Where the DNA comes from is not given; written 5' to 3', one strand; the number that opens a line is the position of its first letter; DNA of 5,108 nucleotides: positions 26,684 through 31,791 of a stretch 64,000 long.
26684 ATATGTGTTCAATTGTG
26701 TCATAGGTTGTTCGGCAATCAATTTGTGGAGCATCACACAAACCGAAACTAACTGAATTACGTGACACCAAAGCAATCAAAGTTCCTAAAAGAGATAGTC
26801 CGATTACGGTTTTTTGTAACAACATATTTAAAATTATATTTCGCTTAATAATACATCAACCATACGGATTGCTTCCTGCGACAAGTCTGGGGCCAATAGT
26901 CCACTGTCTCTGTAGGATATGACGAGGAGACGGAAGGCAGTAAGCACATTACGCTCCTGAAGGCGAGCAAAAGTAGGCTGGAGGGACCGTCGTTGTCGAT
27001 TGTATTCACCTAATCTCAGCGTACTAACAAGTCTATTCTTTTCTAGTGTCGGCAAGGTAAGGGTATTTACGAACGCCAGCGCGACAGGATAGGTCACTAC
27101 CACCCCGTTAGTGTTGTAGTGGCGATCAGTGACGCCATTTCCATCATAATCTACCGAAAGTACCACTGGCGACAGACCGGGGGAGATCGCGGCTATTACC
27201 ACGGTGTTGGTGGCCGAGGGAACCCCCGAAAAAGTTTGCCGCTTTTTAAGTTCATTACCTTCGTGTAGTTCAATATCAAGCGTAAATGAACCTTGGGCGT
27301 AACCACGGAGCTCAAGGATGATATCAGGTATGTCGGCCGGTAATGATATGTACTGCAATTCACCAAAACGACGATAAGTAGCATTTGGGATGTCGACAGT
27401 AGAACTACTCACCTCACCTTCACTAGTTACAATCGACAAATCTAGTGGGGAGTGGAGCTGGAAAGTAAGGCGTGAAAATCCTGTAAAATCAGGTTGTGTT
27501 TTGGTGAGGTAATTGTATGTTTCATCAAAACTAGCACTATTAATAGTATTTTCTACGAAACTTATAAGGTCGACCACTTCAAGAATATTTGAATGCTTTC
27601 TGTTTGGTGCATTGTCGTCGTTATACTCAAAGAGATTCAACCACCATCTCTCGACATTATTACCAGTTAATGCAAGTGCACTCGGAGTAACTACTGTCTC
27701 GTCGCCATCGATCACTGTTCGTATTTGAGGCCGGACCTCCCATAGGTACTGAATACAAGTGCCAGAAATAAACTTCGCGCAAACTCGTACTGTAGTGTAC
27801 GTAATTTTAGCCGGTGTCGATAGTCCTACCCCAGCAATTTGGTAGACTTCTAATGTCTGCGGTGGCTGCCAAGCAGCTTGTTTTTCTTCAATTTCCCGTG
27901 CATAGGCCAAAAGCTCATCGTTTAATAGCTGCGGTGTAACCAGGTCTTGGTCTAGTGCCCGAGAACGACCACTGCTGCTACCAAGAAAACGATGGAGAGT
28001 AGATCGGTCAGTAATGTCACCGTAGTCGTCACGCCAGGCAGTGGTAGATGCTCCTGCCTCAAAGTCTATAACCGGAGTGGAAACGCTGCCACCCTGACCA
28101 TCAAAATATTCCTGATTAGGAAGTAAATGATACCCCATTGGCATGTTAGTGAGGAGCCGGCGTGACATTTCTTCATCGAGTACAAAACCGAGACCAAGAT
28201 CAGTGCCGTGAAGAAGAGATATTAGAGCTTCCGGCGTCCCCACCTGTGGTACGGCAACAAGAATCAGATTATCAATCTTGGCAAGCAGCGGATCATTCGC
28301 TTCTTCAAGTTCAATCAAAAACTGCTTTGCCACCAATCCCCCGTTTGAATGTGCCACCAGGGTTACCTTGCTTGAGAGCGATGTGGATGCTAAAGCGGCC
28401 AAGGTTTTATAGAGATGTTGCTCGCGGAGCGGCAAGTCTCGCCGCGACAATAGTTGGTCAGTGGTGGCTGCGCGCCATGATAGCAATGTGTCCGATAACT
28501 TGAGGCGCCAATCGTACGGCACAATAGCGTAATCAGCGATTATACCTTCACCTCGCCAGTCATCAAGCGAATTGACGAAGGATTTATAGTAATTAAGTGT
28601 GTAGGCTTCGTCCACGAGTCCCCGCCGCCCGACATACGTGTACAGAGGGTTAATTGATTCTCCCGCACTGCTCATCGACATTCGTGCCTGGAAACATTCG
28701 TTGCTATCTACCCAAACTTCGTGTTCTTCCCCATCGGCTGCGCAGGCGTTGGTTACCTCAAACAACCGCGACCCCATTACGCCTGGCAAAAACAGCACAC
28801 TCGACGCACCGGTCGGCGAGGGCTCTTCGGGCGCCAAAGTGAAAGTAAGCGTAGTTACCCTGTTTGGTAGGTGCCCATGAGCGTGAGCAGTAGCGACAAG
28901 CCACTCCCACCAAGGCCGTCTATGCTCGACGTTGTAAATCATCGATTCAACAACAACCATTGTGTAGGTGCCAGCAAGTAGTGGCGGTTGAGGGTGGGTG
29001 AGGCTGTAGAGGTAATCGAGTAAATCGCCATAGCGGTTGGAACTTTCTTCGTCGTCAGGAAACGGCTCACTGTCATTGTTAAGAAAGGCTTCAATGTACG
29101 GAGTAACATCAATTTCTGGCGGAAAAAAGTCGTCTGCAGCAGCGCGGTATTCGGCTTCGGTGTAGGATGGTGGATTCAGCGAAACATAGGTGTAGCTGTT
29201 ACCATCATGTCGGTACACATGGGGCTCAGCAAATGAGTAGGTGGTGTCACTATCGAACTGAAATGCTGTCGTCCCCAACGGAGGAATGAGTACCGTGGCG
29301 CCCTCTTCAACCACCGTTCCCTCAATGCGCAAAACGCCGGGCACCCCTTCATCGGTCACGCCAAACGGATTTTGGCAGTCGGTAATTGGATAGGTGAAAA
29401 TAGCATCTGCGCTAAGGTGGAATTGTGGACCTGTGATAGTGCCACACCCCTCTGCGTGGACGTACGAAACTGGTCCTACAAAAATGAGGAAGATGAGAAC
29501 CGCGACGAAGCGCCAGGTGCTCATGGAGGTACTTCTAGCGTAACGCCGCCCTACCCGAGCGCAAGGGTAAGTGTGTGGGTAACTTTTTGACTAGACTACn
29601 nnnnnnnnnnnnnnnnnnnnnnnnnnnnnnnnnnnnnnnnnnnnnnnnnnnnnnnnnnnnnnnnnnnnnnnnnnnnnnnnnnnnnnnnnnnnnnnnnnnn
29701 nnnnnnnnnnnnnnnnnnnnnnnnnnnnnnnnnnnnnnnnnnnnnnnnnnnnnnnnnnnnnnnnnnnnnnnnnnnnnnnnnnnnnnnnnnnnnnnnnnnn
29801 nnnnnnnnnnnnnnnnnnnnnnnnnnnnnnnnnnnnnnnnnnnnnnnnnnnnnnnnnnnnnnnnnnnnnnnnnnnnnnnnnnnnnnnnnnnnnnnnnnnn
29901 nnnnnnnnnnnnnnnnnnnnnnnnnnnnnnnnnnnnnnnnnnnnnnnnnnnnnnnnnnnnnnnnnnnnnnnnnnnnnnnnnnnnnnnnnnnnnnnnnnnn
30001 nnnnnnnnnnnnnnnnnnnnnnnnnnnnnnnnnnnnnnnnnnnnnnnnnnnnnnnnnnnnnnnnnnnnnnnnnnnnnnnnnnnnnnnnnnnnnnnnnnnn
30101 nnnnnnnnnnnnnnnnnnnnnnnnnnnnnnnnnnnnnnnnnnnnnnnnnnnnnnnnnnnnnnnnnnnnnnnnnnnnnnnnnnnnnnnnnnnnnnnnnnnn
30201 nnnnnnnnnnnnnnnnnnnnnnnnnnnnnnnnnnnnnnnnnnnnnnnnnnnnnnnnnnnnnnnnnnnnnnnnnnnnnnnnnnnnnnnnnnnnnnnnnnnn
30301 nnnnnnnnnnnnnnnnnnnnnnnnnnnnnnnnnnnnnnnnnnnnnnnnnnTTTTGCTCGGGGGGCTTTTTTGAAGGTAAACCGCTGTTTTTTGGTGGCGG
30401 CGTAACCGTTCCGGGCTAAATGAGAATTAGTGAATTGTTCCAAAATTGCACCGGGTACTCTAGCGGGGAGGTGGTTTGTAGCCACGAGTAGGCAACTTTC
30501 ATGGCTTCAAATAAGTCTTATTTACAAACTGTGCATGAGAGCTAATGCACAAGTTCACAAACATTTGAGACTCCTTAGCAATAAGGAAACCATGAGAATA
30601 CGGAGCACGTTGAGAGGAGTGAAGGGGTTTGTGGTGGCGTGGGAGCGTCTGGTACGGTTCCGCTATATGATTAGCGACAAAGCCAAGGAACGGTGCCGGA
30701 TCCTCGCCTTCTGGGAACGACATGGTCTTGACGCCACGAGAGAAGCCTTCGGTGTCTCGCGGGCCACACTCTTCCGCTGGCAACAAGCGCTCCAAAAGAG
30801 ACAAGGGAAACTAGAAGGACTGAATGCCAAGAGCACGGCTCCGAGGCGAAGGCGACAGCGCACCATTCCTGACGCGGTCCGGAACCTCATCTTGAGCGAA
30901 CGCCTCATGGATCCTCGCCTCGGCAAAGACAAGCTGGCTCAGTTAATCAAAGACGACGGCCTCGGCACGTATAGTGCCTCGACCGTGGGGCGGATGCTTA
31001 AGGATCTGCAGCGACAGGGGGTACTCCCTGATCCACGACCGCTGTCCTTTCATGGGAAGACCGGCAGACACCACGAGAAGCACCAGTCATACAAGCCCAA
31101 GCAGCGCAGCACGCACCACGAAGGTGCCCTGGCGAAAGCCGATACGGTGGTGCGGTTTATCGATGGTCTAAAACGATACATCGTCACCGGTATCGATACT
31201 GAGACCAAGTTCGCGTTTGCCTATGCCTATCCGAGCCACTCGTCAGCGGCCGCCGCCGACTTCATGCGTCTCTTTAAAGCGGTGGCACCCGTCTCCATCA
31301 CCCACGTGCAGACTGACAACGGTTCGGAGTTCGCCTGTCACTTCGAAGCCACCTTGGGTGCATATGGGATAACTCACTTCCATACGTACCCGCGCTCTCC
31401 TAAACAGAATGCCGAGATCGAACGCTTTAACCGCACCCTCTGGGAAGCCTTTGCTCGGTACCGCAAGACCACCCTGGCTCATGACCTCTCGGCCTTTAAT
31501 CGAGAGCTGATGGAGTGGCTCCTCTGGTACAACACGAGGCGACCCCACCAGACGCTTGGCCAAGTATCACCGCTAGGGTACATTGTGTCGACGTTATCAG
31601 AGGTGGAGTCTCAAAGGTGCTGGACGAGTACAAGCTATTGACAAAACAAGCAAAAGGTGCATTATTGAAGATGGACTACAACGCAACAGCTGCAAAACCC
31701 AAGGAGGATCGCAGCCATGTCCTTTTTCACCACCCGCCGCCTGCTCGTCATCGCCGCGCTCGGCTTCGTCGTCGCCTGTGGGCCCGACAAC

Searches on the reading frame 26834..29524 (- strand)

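Call 3: search_protein_families(library=pfam, proteins=[window:26834-29524:-], max_evalue=0.01)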
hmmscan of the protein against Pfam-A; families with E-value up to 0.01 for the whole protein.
window:26834-29524:- (896 aa): 3 families
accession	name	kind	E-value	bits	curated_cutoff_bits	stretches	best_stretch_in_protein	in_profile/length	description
PF02450.21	LCAT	-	1.6e-13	51.1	21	1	313-619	69-358/392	Lecithin:cholesterol acyltransferase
PF24096.1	DUF7379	-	3e-05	24.5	33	1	371-431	57-116/191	Domain of unknown function (DUF7379)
PF05990.18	DUF900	-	9.6e-05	22.4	20.5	1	347-424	54-134/232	Alpha/beta hydrolase of unknown function (DUF900)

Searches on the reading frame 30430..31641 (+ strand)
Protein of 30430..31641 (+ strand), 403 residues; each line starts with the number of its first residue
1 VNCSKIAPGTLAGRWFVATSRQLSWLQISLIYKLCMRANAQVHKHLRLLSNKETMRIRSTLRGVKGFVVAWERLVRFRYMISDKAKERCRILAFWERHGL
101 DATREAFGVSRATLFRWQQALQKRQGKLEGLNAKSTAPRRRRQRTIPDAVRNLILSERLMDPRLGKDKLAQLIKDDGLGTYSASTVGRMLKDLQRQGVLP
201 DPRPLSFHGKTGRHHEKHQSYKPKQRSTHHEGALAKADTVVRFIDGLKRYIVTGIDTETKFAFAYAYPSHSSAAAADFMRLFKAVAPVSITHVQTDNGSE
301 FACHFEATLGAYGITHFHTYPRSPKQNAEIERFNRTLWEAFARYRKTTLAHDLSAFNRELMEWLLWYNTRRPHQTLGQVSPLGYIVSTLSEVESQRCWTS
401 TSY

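Call 3: search_protein_families(library=pfam, proteins=[window:30430-31641:+], max_evalue=0.01)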
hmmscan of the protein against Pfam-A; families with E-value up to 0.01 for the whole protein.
window:30430-31641:+ (403 aa): 6 families
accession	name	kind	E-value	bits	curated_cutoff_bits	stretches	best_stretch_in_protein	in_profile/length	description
PF13683.12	rve_3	-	8.8e-16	57.9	26.5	1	312-381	1-67/67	Integrase core domain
PF00665.32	rve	-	1.8e-10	41.4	32.6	1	233-324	6-102/102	Integrase core domain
PF13565.12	HTH_32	-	7.6e-09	36.4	33.7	1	113-190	1-73/73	Homeodomain-like domain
PF13384.12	HTH_23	-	0.00016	21.8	24.6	1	84-131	3-49/50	Homeodomain-like domain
PF00325.26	Crp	-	0.0059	16.7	21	0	185-199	18-32/32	Bacterial regulatory proteins, crp family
PF13333.12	rve_2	-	0.0067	17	22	0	352-384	19-51/56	Integrase core domain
